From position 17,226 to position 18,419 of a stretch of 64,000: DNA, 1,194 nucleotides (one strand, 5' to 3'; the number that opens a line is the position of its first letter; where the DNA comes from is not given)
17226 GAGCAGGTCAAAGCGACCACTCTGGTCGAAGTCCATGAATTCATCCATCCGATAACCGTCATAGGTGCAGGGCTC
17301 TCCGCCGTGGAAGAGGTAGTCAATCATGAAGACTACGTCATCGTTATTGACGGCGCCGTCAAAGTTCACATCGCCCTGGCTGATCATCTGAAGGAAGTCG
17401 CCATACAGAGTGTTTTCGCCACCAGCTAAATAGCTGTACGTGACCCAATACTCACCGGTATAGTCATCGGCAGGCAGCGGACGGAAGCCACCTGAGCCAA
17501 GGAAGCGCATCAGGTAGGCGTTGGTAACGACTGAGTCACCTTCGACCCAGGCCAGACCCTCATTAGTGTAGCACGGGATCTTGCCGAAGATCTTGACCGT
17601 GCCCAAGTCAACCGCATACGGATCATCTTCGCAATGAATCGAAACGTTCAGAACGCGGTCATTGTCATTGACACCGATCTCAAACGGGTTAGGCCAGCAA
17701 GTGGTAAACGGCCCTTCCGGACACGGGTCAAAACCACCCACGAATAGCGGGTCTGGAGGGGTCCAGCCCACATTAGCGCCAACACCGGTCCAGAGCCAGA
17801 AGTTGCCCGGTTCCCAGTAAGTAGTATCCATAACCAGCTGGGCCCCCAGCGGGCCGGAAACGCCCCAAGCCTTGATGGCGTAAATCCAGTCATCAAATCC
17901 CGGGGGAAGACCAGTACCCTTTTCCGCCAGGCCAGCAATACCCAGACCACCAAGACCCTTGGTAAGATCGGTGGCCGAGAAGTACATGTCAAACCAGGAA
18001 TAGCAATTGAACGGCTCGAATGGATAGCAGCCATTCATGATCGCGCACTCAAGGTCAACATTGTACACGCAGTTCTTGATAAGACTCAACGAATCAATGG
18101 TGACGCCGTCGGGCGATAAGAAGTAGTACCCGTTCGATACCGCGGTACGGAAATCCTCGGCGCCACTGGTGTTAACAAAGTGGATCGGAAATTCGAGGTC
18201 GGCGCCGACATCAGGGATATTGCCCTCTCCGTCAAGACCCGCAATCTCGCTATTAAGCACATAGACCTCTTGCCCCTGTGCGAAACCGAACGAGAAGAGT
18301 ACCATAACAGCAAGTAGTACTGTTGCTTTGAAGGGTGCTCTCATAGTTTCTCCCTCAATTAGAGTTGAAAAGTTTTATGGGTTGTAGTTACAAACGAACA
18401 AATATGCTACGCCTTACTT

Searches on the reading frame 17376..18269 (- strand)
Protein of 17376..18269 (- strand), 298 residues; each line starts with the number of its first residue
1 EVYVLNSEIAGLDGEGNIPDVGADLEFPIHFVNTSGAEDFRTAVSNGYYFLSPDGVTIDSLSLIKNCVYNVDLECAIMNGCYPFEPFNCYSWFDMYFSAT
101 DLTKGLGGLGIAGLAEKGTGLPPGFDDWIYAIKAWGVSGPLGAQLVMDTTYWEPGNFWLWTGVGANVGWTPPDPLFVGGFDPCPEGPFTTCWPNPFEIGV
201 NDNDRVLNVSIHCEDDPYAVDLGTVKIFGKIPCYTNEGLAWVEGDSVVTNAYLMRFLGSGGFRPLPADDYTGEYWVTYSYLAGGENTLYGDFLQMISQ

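Call 87: find_homologous_proteins(query=window:17376-18269:-, max_evalue=0.001)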
Query seq(298 aa) (298 aa): 9 proteins with E <= 0.001 among 1985 candidates.
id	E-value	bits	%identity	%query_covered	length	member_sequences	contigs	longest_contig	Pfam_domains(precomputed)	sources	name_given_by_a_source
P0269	4.7e-208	708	100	100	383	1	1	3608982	PF00404.25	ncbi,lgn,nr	ncbi:MAG: hypothetical protein JSV52_06425 [Candidatus Zixiibacteriota bacterium]|nr:MAG: hypothetic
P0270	1.2e-104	368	45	100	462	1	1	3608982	PF00404.25,PF05345.19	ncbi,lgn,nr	ncbi:MAG: dockerin type I repeat-containing protein [Candidatus Zixiibacteriota bacterium]|nr:MAG: d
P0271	1.2e-100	355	58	100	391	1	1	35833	-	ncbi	-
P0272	3.2e-90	321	53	100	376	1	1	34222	-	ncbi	-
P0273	1.5e-76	276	50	100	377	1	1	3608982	-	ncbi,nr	ncbi:MAG: hypothetical protein JSV52_14120 [Candidatus Zixiibacteriota bacterium]|nr:MAG: hypothetic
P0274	1.2e-74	270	50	98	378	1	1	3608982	-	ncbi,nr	ncbi:MAG: hypothetical protein JSV52_14125 [Candidatus Zixiibacteriota bacterium]|nr:MAG: hypothetic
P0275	4.1e-74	268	48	100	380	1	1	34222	-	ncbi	-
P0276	2.1e-48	183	43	93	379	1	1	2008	-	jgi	jgi:hypothetical protein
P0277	7.7e-46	175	48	67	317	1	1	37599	PF18962.8,PF13860.13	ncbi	-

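Call 91: search_solved_structures(query=A6, max_evalue=10, show_alignments=2)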
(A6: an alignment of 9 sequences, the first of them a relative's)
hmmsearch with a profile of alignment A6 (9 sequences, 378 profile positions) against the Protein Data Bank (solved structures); distinct sequences matched with E-value up to 10: 14.
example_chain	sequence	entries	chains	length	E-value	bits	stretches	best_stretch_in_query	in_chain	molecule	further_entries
3ul4_B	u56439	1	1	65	0.0027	19.9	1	313-340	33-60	Cellulosome enzyme, dockerin type I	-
5n5p_B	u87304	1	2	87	0.009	18.2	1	317-353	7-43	Putative cellulosomal scaffoldin protein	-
4fl4_A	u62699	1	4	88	0.036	16.2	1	318-374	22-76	Glycoside hydrolase family 9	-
1daq_A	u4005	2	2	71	0.048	15.8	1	318-356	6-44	ENDOGLUCANASE SS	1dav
2mte_A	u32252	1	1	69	0.05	15.8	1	318-356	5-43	Cellulose 1,4-beta-cellobiosidase (reducing end) CelS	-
6kge_D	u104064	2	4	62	0.052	15.7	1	318-364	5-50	And cellulose-binding endoglucanase family 9 CelL ortholog dockerin domain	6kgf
2y3n_B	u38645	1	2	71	0.094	14.8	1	318-339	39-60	CELLULOSOMAL FAMILY-48 PROCESSIVE GLYCOSIDE HYDROLASE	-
5lxv_B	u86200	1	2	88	0.18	13.9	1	316-341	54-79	Carbohydrate-binding protein WP_009985128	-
4dh2_B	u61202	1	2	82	0.2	13.7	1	317-340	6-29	Dockerin type 1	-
3trg_A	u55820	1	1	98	0.23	13.6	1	290-359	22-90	Acylphosphatase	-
6kg9_A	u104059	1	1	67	0.3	13.2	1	317-364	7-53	And cellulose-binding endoglucanase family 9 CelL ortholog dockerin domain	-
6kgc_B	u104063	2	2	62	0.56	12.3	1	318-351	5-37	And cellulose-binding endoglucanase family 9 CelL ortholog dockerin domain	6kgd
4uyq_B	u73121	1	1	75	0.9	11.6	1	317-369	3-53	Cellulosomal scaffoldin adaptor protein B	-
4uyp_B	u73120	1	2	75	1.7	10.7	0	313-341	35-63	Cellulosomal scaffoldin adaptor protein B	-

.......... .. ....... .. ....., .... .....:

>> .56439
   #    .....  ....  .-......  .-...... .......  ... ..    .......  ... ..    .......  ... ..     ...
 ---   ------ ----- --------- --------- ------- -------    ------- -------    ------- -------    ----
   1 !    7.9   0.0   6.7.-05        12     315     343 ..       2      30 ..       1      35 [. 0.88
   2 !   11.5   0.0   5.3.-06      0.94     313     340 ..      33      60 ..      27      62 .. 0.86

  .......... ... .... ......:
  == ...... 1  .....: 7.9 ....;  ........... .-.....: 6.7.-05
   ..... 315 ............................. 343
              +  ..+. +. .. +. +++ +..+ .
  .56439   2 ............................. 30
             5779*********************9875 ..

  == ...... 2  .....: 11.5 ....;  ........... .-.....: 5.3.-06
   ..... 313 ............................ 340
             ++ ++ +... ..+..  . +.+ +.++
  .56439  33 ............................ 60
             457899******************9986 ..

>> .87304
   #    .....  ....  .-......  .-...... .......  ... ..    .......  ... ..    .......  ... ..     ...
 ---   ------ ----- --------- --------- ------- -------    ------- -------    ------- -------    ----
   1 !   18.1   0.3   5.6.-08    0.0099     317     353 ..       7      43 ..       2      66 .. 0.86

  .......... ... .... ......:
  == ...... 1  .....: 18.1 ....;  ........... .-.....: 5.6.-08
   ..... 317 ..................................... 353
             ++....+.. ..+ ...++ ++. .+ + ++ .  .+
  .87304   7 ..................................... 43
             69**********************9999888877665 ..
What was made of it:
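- The genome could not be searched as a whole, and a profile of neighbouring dockerin proteins hits only dockerins in the PDB (call 91).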
